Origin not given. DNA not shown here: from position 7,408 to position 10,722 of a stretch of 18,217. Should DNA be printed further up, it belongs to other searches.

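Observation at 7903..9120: Array of four Ig-like domains inserted into a large structural protein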

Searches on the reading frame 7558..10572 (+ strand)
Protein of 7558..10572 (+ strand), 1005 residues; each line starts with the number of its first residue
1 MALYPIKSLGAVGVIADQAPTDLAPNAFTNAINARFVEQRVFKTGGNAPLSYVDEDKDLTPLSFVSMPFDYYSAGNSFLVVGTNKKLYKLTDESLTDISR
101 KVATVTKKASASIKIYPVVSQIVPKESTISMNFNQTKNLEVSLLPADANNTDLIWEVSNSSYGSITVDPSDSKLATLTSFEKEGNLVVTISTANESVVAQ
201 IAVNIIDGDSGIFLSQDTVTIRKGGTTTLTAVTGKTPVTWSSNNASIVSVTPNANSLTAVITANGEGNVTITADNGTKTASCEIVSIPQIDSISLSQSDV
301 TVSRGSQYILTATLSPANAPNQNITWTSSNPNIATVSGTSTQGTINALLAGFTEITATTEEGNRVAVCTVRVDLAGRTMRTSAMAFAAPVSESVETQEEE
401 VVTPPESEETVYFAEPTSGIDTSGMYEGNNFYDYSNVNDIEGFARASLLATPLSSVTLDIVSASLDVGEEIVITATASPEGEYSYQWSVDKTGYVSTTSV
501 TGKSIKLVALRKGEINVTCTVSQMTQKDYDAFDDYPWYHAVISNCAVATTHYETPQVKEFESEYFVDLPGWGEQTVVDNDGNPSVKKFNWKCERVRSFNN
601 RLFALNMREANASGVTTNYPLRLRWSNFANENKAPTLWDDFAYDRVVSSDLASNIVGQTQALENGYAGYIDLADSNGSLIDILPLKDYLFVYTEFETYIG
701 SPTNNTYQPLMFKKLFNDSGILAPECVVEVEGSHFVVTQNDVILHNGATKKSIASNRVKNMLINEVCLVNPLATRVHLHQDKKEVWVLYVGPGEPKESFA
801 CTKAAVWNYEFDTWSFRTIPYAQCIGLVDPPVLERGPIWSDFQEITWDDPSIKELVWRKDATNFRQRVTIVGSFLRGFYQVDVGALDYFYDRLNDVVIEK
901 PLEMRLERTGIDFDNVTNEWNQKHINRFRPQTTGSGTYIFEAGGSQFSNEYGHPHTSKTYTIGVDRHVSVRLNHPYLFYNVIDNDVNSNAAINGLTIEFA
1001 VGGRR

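Call 4: search_protein_families(library=pfam, proteins=[window:7558-10572:+], max_evalue=1)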
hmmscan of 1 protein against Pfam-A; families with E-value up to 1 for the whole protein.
window:7558-10572:+ (1005 aa): 5 families
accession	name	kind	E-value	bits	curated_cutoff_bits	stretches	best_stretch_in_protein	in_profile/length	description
PF02368.24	Big_2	-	6.7e-23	80.9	22.8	3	291-370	3-79/79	Bacterial Ig-like domain (group 2)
PF13927.12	Ig_3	-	0.0019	19.1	30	0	292-339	3-48/78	Immunoglobulin domain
PF06832.18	BiPBP_C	-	0.0098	16.2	26.8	0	223-278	31-85/90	Penicillin-Binding Protein C-terminus Family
PF02916.20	DNA_PPF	-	0.17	12.8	25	1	119-174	46-100/116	DNA polymerase processivity factor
PF13629.12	T2SS-T3SS_pil_N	-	0.98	9.6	23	1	329-372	27-71/72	Pilus formation protein N terminal region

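Call 6: search_protein_families(library=phrogs, proteins=[window:7558-10572:+], max_evalue=0.001)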
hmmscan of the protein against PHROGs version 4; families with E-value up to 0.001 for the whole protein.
window:7558-10572:+ (1005 aa): 8 families
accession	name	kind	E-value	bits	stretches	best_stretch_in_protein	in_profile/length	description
phrog_14417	-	tail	0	2334.6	1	1-1005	1-1005/1005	tail fiber protein; host specificity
phrog_3287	-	head and packaging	9.4e-116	388.7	2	426-1005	77-524/524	virion structural protein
phrog_215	-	head and packaging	1.8e-29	104.2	2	211-394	225-415/491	structural protein with Ig domain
phrog_341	-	tail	6.1e-24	85.8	1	289-373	66-148/154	major tail protein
phrog_41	-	tail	1.2e-11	45.7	1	290-373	160-243/245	major tail protein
phrog_853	-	tail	1e-08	35.7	1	289-370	163-246/254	major tail protein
phrog_35892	-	unknown function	5.7e-06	25.2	1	134-382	721-964/1181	-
phrog_3575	-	tail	0.0006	19.8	1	288-372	377-458/461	major tail protein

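Call 8: search_solved_structures(query=window:7558-10572:+, max_evalue=0.01, show_alignments=2)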
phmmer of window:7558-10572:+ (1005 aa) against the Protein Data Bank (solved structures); distinct sequences matched with E-value up to 0.01: 5.
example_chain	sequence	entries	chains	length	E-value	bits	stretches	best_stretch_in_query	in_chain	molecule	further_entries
7z47_G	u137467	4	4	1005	0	2266.4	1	1-1005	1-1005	Surface protein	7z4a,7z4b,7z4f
9nwi_Y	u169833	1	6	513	7.7e-28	100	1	667-1000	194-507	Capsid and scaffold protein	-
8zkm_E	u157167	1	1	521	4.5e-13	51.2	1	711-818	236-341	nozzle of release VP1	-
8zkk_O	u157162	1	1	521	4.5e-13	51.1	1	711-818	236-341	nozzle gp16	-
7quz_AAA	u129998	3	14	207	3.9e-07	31.5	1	289-378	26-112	Beta-1,3-glucanase bglH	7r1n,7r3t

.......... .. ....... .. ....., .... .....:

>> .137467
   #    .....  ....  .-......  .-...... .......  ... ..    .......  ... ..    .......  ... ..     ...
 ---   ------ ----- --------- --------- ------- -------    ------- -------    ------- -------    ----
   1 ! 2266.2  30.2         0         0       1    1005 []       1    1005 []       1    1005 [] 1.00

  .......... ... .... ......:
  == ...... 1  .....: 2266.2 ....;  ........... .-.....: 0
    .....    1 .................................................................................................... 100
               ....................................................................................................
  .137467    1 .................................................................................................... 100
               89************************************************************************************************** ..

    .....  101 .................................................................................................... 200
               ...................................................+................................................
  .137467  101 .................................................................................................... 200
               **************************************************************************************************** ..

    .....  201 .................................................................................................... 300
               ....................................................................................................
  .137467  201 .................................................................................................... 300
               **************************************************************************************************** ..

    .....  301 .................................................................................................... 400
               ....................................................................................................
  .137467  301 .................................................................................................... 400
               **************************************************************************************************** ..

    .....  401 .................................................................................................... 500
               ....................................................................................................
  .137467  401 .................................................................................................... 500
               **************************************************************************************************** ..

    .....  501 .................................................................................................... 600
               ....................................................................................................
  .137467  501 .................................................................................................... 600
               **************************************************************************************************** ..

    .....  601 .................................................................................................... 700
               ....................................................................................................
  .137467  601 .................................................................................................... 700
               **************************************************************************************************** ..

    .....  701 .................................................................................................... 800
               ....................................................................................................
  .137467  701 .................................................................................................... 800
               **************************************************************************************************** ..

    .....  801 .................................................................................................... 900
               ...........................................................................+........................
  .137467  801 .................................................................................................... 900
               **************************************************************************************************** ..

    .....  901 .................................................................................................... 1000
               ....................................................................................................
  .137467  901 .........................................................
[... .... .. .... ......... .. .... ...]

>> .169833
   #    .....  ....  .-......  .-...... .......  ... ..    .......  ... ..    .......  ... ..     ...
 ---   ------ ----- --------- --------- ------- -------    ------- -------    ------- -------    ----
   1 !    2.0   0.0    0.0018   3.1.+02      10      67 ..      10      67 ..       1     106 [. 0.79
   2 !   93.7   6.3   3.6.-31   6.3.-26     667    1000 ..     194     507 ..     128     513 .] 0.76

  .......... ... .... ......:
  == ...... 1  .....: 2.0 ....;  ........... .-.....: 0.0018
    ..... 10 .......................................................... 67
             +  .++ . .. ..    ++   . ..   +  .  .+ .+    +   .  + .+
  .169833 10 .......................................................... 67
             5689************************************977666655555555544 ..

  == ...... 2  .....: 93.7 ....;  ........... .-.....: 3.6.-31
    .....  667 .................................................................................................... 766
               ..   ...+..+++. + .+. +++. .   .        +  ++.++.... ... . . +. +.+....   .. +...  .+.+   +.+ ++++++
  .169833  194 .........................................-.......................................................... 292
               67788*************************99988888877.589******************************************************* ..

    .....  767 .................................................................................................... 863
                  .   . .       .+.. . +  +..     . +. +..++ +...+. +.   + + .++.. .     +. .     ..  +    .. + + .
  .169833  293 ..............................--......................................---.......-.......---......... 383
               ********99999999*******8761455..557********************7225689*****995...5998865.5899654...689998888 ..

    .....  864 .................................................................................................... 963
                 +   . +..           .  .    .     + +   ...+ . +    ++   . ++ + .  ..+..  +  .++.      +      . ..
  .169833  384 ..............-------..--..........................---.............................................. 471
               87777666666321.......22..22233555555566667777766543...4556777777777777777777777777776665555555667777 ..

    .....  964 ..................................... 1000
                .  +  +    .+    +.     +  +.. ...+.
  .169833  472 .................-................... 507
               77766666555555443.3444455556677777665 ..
